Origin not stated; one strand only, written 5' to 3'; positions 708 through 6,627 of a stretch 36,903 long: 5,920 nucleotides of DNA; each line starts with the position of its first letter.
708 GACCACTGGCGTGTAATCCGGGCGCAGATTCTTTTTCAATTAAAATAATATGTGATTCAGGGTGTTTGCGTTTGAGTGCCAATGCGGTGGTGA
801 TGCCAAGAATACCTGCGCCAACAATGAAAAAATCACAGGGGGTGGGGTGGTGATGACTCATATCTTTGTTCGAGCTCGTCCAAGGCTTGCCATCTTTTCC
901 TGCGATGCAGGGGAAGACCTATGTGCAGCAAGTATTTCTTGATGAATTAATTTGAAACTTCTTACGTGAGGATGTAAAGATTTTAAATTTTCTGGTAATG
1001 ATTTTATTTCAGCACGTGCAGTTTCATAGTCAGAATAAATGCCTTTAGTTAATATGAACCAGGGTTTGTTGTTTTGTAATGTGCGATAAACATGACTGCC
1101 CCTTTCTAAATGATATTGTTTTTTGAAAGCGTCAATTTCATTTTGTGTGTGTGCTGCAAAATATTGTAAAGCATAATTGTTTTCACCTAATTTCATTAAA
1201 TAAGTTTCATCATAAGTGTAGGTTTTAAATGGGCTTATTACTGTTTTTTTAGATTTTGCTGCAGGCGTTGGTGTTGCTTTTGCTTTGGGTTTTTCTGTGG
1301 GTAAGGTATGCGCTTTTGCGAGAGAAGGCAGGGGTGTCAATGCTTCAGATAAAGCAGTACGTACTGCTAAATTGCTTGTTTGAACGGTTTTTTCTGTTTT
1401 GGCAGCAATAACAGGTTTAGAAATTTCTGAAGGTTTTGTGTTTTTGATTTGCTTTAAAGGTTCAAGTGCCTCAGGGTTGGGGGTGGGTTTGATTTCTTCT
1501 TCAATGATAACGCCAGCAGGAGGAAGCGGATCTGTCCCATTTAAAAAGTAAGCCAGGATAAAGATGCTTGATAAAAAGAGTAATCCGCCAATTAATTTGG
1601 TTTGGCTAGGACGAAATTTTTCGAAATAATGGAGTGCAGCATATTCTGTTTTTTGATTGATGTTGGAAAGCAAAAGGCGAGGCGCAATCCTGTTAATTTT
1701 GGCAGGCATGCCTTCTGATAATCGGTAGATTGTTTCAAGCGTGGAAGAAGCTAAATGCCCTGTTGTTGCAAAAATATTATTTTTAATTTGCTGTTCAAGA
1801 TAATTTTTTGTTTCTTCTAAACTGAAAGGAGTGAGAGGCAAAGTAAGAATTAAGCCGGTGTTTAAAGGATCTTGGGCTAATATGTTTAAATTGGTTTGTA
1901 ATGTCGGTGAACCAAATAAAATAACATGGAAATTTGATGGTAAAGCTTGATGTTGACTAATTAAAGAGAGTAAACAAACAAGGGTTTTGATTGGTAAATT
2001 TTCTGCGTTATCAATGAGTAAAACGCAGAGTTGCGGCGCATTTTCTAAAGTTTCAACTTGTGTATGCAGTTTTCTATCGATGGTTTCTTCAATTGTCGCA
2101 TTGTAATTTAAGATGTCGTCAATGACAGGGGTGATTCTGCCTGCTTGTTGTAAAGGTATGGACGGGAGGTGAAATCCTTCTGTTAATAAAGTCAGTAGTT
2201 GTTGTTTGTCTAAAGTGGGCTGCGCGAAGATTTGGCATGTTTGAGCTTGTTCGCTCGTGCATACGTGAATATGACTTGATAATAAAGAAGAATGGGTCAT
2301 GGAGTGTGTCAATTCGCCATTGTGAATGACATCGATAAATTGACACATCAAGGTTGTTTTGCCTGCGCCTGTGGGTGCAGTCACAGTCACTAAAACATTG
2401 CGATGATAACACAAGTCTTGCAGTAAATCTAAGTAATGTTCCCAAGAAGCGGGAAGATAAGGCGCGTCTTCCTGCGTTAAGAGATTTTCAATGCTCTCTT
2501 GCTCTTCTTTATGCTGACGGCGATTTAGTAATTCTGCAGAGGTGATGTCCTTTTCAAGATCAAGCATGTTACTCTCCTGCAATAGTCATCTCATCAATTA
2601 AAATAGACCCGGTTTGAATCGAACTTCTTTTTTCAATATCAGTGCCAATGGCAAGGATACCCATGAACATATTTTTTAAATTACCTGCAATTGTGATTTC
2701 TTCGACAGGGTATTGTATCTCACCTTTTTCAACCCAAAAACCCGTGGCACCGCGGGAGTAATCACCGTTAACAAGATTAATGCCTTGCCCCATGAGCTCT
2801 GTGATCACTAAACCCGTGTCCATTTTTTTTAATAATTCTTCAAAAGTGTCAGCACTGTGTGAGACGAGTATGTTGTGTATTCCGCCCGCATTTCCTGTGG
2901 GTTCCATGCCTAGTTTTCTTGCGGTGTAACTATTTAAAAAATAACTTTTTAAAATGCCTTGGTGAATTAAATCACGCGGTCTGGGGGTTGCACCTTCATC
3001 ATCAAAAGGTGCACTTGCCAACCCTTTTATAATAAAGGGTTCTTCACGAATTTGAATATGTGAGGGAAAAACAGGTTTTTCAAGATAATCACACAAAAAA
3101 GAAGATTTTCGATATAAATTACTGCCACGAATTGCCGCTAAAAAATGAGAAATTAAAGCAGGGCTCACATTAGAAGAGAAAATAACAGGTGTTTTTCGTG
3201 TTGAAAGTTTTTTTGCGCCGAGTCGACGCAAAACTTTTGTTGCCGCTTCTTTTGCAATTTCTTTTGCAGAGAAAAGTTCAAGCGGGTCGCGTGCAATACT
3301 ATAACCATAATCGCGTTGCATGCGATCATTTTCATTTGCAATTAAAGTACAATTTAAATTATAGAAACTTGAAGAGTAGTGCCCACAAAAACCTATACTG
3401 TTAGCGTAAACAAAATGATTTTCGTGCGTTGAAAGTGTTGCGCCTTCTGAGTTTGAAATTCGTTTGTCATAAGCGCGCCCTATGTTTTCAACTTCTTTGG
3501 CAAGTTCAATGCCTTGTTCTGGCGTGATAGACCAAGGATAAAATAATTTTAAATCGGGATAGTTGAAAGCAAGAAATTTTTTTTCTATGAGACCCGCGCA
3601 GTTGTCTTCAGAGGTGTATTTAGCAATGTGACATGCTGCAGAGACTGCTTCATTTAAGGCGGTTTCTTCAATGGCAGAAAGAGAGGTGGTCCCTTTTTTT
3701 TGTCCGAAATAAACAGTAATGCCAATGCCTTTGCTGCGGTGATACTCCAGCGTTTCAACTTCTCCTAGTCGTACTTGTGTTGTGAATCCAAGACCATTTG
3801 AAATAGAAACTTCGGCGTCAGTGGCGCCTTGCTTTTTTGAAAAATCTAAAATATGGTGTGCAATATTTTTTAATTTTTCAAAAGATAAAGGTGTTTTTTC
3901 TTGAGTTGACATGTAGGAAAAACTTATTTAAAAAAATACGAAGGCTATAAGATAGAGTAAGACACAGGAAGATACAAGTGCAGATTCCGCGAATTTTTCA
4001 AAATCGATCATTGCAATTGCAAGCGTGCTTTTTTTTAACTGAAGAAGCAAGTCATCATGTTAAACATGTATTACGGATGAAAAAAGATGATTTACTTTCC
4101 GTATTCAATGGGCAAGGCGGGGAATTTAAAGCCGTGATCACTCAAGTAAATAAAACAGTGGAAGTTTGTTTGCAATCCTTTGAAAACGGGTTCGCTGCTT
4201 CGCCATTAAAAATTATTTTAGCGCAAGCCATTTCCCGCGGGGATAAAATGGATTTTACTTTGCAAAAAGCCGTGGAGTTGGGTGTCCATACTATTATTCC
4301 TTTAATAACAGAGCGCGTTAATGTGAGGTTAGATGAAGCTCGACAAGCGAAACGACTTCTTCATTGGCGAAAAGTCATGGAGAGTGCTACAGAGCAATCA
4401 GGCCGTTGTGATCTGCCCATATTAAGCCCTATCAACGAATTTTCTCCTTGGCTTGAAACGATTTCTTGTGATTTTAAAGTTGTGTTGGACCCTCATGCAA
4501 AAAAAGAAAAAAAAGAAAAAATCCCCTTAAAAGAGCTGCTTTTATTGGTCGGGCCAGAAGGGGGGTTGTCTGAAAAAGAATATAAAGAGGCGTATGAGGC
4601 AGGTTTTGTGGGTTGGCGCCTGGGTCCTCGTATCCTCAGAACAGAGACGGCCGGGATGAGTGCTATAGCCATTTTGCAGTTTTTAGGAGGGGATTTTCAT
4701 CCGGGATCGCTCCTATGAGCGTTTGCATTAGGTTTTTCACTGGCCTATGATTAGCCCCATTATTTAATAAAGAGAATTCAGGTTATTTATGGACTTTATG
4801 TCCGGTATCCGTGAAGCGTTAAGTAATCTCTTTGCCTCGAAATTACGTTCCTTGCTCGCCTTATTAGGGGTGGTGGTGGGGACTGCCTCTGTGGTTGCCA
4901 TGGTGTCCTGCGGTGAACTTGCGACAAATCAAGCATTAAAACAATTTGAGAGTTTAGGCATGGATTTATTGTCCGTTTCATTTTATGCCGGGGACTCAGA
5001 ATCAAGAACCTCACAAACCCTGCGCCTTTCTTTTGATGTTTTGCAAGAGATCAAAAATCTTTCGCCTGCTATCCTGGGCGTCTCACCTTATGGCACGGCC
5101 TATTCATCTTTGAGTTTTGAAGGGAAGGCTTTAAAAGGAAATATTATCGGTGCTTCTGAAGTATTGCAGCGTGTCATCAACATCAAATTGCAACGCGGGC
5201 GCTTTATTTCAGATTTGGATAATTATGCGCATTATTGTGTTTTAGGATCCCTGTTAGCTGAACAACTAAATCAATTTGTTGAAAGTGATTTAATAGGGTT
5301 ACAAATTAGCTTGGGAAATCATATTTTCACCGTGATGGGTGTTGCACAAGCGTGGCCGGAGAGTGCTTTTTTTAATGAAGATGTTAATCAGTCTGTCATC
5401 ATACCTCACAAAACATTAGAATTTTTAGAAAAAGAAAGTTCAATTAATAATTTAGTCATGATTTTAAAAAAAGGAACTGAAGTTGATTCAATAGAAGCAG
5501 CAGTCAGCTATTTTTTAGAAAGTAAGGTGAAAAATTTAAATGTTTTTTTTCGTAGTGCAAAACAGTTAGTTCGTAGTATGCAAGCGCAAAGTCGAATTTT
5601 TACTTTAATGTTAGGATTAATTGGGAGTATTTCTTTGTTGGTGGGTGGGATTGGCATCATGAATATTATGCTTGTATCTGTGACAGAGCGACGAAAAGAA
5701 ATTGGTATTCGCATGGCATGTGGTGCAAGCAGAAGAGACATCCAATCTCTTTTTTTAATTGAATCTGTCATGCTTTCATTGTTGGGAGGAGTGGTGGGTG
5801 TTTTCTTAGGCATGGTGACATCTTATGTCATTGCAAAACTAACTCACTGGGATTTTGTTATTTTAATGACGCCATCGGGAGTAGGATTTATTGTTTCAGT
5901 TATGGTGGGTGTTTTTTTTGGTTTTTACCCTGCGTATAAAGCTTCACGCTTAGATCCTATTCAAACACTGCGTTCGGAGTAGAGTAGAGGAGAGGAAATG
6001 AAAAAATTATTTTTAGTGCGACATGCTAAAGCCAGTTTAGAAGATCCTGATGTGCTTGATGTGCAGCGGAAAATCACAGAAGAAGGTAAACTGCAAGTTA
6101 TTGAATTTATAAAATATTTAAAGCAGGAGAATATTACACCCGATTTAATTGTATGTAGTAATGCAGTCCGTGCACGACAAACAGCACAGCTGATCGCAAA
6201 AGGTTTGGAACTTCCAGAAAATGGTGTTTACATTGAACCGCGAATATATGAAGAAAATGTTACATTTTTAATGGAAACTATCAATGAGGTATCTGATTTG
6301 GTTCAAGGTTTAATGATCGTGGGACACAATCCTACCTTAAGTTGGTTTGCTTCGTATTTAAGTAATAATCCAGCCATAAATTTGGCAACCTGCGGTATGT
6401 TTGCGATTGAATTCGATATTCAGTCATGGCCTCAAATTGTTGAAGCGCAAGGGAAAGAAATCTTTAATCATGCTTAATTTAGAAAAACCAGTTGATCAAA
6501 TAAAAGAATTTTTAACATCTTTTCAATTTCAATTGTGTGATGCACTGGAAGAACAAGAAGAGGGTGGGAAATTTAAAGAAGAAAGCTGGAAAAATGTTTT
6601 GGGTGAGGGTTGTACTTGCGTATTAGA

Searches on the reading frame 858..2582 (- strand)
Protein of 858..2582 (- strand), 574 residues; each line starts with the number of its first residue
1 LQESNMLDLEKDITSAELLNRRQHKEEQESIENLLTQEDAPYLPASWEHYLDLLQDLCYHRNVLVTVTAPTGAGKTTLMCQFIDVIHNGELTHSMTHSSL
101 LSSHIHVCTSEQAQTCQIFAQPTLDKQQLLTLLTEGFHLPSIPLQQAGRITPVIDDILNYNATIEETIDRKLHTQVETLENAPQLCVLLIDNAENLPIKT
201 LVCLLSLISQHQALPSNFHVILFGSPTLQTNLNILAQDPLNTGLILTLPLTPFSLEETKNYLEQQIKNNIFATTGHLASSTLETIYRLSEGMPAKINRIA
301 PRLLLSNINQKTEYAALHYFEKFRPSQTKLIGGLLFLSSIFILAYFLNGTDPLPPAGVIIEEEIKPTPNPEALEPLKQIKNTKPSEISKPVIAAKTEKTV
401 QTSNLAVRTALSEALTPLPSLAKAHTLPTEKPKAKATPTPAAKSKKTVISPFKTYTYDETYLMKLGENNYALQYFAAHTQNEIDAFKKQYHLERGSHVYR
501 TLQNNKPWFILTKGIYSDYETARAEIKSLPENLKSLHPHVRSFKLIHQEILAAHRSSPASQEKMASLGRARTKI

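Call 74: search_protein_families(library=pfam, proteins=[window:858-2582:-], max_evalue=0.00001)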
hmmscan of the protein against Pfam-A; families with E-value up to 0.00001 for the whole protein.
window:858-2582:- (574 aa): 1 family
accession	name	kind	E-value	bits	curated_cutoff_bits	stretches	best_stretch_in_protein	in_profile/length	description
PF13401.12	AAA_22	-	1.2e-07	32.6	27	1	64-230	7-128/130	AAA domain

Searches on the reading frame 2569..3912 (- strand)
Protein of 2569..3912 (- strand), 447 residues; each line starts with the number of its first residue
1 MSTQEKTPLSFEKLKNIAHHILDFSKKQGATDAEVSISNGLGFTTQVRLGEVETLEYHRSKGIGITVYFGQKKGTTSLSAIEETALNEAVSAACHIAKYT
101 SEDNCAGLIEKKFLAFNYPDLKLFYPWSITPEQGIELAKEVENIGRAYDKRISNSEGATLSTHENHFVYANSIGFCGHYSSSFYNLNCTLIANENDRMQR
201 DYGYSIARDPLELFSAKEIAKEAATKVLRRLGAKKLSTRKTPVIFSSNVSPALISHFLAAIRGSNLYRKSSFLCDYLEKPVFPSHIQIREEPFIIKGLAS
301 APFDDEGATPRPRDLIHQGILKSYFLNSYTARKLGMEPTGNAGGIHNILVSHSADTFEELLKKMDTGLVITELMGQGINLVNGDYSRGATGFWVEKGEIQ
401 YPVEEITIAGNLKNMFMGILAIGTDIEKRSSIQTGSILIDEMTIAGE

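Call 74: search_protein_families(library=pfam, proteins=[window:2569-3912:-], max_evalue=0.00001)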
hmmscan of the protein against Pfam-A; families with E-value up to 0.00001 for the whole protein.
window:2569-3912:- (447 aa): 3 families
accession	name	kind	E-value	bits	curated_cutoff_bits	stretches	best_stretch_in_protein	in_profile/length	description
PF19289.4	PmbA_TldD_3rd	-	1.7e-69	233.8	22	1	238-446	1-220/220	PmbA/TldA metallopeptidase C-terminal domain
PF19290.4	PmbA_TldD_2nd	-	1.2e-20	74.5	20.9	1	125-231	2-109/109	PmbA/TldA metallopeptidase central domain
PF01523.21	PmbA_TldD_1st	-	4.4e-11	43.2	20.9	1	33-97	1-65/65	PmbA/TldA metallopeptidase domain 1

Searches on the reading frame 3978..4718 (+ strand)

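Call 74: search_protein_families(library=pfam, proteins=[window:3978-4718:+], max_evalue=0.00001)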
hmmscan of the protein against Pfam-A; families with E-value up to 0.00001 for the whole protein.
window:3978-4718:+ (246 aa): 2 families
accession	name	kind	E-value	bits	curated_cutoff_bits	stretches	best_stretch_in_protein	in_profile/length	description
PF04452.19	Methyltrans_RNA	-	7.9e-50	169.1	23.9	1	75-234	3-165/165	RNA methyltransferase domain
PF20260.4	PUA_4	-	1.9e-12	47.5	23.9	1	20-59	1-40/48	RNA methyltransferase PUA domain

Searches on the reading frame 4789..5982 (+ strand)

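Call 74: search_protein_families(library=pfam, proteins=[window:4789-5982:+], max_evalue=0.00001)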
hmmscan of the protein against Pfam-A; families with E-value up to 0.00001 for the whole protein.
window:4789-5982:+ (397 aa): 2 families
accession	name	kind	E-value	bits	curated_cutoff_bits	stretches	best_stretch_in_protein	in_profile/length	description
PF12704.14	MacB_PCD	-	1.6e-27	97.6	27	1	21-239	1-204/207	MacB-like periplasmic core domain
PF02687.27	FtsX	-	1.1e-19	71.1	25.5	1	277-390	2-120/120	FtsX-like permease C-terminal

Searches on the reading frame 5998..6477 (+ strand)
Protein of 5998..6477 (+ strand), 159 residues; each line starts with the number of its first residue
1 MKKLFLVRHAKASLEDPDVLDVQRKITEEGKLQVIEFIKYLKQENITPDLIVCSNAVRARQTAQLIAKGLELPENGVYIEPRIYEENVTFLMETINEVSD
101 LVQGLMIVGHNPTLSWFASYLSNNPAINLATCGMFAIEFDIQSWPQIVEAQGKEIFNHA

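Call 74: search_protein_families(library=pfam, proteins=[window:5998-6477:+], max_evalue=0.00001)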
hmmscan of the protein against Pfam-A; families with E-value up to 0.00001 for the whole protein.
window:5998-6477:+ (159 aa): 1 family
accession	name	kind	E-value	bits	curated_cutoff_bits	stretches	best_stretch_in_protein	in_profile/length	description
PF00300.27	His_Phos_1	-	8.6e-09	35.8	21.7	1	4-73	1-70/194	Histidine phosphatase superfamily (branch 1)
